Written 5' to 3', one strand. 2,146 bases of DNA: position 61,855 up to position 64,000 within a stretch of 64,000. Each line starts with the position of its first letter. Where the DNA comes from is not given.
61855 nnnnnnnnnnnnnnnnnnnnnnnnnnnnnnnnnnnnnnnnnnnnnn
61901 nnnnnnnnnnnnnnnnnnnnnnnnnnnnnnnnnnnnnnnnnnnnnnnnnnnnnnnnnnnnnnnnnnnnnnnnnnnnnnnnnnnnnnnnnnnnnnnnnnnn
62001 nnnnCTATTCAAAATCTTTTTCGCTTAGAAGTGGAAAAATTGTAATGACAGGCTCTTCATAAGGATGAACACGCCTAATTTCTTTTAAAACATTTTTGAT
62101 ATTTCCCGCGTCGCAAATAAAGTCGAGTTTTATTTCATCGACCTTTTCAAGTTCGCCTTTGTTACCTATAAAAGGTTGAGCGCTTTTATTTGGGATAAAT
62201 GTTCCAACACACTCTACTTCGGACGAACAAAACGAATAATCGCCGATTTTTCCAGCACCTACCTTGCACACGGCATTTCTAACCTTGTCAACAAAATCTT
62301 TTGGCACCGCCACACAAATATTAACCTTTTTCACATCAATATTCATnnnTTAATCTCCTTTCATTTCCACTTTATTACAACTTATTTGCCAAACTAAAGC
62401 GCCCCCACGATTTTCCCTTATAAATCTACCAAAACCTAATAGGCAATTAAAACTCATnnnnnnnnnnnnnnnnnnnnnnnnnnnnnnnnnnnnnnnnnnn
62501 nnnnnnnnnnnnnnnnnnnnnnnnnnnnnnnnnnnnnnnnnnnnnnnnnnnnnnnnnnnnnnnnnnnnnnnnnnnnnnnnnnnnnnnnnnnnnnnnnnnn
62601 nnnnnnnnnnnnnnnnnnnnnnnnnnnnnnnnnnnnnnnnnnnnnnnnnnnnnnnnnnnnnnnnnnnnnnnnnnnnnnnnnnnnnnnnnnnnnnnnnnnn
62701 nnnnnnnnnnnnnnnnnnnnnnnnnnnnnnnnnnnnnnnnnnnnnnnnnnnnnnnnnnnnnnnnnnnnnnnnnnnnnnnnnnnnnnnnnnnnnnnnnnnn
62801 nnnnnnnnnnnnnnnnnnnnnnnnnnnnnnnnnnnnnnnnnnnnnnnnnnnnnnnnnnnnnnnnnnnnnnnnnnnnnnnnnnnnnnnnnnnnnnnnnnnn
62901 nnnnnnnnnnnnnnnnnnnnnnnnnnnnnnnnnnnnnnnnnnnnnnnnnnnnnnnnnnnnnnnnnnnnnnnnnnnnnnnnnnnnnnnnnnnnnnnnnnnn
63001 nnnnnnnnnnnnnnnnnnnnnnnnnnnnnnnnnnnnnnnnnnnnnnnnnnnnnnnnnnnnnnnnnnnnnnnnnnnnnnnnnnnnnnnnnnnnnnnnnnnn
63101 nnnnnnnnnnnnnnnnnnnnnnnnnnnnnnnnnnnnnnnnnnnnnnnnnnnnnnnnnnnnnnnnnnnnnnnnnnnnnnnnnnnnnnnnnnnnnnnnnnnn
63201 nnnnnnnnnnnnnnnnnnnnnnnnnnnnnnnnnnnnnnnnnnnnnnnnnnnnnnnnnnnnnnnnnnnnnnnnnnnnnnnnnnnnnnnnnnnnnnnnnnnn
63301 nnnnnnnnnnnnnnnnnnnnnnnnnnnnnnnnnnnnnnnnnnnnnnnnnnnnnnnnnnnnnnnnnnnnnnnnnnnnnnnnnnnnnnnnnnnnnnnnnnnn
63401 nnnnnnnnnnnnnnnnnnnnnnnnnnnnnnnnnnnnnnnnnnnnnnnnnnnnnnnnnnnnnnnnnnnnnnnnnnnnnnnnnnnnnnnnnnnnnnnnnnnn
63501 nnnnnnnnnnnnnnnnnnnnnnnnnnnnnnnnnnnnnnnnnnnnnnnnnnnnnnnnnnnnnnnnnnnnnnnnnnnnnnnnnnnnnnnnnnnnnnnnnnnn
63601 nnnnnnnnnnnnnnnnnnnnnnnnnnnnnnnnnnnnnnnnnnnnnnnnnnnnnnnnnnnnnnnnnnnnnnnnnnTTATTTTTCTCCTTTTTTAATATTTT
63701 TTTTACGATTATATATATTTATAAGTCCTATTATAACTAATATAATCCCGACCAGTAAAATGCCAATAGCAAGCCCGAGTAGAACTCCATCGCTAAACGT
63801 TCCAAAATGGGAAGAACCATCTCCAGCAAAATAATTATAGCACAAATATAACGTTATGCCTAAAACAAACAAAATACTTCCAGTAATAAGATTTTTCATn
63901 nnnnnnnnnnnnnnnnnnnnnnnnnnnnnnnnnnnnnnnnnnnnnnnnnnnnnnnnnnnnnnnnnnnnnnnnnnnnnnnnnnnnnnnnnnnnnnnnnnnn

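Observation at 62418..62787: Orphan, decaying type-II-like CRISPR array with an adjacent tracrRNA-like anti-repeat and a long structured tail, but no cas genes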

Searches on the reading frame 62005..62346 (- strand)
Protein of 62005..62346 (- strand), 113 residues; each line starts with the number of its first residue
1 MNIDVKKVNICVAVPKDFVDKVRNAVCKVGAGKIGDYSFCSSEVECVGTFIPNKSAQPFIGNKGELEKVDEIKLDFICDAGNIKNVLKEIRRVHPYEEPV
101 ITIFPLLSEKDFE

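Call 11: find_encoding_contigs(protein=window:62005-62346:-, flank=10000, max_places=10)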
Protein window:62005-62346:- (113 aa): 2 contigs read that carry it; 1 place shown.
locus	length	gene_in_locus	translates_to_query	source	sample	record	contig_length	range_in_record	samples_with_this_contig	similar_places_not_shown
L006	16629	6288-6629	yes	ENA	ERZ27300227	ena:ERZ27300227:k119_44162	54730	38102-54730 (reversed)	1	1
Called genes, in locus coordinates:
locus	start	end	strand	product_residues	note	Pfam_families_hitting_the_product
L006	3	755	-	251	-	?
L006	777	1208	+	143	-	PF01475:FUR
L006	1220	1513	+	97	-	-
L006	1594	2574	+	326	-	PF01297:ZnuA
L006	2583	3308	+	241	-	PF00005:ABC_tran, PF02463:SMC_N (faint), PF13304:AAA_21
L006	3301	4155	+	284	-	PF00950:ABC-3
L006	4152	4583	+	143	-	-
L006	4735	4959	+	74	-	-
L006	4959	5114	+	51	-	-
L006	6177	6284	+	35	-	-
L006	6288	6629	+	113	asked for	-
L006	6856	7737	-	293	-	-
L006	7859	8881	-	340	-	PF00535:Glycos_transf_2, PF10111:Glyco_tranf_2_2 (weak), PF13641:Glyco_tranf_2_3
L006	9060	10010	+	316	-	PF00535:Glycos_transf_2, PF10111:Glyco_tranf_2_2, PF13506:Glyco_transf_21, PF13641:Glyco_tranf_2_3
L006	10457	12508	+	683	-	PF00724:Oxidored_FMN, PF12831:FAD_oxidored (faint), PF00070:Pyr_redox (weak), PF07992:Pyr_redox_2, PF13450:NAD_binding_8 (weak), PF13738:Pyr_redox_3, PF00070:Pyr_redox, PF01266:DAO (weak), +3 more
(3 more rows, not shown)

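Call 24: find_homologous_proteins(query=window:62005-62346:-)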
Query window:62005-62346:- (113 aa): 18 proteins with E <= 0.001 among 21 candidates.
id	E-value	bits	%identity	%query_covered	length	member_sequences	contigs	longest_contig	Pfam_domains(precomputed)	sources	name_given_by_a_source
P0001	6.1e-68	244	99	100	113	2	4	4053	-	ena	-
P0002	5.7e-51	190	78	99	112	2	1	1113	-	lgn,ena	-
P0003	2.4e-29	120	53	99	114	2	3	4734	-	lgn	-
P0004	1.3e-25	108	50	96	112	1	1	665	-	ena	-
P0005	6.4e-25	106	45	97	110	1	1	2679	-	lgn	-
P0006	2.1e-24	104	49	90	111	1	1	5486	-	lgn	-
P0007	6.4e-23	99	51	88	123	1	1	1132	-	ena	-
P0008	4.0e-20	90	46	95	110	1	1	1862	-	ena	-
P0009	9.6e-20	89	42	93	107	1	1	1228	-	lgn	-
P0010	1.8e-19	88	42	88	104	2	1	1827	-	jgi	jgi:hypothetical protein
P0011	3.1e-19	87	41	90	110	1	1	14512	-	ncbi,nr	ncbi:MAG: YqfO family protein [Anaerolineae bacterium]|nr:YqfO family protein [Anaerolineae bacteriu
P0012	1.5e-18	85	40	93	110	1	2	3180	-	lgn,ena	-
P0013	1.1e-17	82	39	90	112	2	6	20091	-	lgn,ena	-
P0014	2.3e-16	78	42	88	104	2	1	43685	-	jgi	jgi:hypothetical protein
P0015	3.2e-16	78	42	88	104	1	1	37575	-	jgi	jgi:hypothetical protein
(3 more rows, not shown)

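Call 25: find_encoding_contigs(protein=P0001, flank=10000, max_places=6)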
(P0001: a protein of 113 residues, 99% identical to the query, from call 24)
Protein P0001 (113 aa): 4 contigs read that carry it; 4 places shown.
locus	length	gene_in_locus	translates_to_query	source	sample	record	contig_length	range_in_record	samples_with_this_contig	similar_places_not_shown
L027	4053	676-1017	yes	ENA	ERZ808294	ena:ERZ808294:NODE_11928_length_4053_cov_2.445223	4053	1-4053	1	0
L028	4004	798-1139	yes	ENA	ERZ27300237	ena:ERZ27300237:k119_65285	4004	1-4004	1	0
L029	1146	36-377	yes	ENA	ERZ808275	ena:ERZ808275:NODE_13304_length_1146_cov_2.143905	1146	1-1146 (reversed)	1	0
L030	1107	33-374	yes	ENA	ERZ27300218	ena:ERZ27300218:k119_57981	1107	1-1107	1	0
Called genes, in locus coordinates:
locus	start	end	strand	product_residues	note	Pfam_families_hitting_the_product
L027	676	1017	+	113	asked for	-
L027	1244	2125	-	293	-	-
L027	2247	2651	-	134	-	-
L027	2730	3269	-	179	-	PF00535:Glycos_transf_2, PF10111:Glyco_tranf_2_2, PF13641:Glyco_tranf_2_3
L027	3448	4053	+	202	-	?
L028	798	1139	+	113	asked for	-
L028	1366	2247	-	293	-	-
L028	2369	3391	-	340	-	PF00535:Glycos_transf_2, PF10111:Glyco_tranf_2_2 (weak), PF13641:Glyco_tranf_2_3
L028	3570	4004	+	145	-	?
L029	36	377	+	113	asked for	-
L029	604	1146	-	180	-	?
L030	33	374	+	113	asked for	-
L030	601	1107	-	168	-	?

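Call 26: find_encoding_contigs(protein=P0002, flank=10000, max_places=6)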
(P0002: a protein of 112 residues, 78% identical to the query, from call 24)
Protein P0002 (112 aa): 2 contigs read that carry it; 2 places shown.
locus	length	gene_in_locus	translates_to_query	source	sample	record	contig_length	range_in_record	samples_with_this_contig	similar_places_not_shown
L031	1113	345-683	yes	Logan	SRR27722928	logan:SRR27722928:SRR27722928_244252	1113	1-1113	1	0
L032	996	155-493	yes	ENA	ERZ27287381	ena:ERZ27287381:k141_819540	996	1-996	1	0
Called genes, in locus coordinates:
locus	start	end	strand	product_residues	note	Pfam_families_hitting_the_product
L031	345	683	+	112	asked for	-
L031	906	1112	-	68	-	?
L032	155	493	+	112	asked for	-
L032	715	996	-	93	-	?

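Call 27: find_encoding_contigs(protein=P0003, flank=10000, max_places=6)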
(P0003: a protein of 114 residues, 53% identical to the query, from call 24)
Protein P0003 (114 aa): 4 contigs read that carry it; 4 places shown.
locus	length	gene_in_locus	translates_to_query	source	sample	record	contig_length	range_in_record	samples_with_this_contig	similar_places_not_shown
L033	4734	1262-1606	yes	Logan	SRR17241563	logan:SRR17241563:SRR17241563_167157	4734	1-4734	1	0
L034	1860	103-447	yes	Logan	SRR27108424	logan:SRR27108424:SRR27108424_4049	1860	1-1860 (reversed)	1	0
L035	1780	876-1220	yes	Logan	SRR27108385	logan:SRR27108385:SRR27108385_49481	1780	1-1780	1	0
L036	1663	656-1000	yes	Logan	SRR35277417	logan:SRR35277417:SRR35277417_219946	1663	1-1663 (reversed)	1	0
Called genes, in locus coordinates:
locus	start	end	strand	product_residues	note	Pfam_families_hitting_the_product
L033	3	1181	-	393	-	?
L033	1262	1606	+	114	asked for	-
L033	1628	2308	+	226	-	PF03167:UDG (weak)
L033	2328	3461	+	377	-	-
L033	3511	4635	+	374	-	PF01594:AI-2E_transport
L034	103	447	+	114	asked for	-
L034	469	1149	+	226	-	PF03167:UDG (weak)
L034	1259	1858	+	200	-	?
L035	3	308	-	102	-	?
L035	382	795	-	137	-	-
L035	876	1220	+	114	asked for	-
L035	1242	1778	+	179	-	?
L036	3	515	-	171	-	?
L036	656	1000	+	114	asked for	-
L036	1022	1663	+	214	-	?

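Call 75: search_protein_families(library=pfam, proteins=[window:62005-62346:-], max_evalue=0.0001)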
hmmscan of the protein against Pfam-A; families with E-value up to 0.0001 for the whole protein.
window:62005-62346:- (113 aa): 0 families

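Call 77: search_protein_families(library=ncbifam, proteins=[window:62005-62346:-], max_evalue=0.00001)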
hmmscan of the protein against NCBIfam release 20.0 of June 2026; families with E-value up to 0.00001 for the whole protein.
window:62005-62346:- (113 aa): 0 families

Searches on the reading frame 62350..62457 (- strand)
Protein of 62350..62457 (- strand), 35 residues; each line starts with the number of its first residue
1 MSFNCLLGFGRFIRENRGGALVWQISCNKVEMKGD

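Call 80: find_encoding_contigs(protein=window:62350-62457:-, flank=3000, max_places=10)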
Protein window:62350-62457:- (35 aa): 2 contigs read that carry it; 1 place shown.
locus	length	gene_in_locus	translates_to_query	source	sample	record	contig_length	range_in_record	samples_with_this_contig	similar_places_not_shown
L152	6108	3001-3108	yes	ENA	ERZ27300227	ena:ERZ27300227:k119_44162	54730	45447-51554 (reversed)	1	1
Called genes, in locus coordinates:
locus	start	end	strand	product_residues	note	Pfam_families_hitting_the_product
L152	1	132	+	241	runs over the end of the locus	PF00005:ABC_tran, PF02463:SMC_N (faint), PF13304:AAA_21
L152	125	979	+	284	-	PF00950:ABC-3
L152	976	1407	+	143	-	-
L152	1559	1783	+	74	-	-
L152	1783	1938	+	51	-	-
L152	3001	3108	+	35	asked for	-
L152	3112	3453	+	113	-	-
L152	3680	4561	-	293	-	-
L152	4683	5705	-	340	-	PF00535:Glycos_transf_2, PF10111:Glyco_tranf_2_2 (weak), PF13641:Glyco_tranf_2_3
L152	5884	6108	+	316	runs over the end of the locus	PF00535:Glycos_transf_2, PF10111:Glyco_tranf_2_2, PF13506:Glyco_transf_21, PF13641:Glyco_tranf_2_3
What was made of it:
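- Tried and rejected: Looking up the 35-aa ORF over R0 returned only the same contig (call 80).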

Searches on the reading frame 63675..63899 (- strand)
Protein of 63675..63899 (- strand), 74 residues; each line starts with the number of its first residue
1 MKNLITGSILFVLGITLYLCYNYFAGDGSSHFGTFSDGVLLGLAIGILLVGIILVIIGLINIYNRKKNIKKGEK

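Call 10: find_encoding_contigs(protein=window:63675-63899:-, flank=10000, max_places=6)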
Protein window:63675-63899:- (74 aa): 6 contigs read that carry it; 5 places shown.
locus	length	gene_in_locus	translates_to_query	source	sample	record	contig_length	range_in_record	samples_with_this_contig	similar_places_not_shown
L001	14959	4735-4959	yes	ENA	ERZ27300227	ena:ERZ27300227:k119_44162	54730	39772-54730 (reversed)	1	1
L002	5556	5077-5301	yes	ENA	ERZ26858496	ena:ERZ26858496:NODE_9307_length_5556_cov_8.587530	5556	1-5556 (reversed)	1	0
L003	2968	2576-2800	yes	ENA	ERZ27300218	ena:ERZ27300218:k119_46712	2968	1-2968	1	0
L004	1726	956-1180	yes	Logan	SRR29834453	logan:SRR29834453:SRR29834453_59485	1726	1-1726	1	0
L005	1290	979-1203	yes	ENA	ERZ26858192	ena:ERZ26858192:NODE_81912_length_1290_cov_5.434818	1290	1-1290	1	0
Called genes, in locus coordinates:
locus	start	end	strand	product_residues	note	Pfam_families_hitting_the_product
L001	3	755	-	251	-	?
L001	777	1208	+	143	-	PF01475:FUR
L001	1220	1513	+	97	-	-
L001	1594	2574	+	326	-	PF01297:ZnuA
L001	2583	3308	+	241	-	PF00005:ABC_tran, PF02463:SMC_N (faint), PF13304:AAA_21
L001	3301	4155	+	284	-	PF00950:ABC-3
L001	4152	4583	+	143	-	-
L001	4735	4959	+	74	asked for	-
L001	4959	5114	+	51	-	-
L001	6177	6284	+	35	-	-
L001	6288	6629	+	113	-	-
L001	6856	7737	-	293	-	-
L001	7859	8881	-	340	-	PF00535:Glycos_transf_2, PF10111:Glyco_tranf_2_2 (weak), PF13641:Glyco_tranf_2_3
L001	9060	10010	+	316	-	PF00535:Glycos_transf_2, PF10111:Glyco_tranf_2_2, PF13506:Glyco_transf_21, PF13641:Glyco_tranf_2_3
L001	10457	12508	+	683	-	PF00724:Oxidored_FMN, PF12831:FAD_oxidored (faint), PF00070:Pyr_redox (weak), PF07992:Pyr_redox_2, PF13450:NAD_binding_8 (weak), PF13738:Pyr_redox_3, PF00070:Pyr_redox, PF01266:DAO (weak), +3 more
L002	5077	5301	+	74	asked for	-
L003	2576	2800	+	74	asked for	-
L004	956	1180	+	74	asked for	-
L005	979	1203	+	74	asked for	-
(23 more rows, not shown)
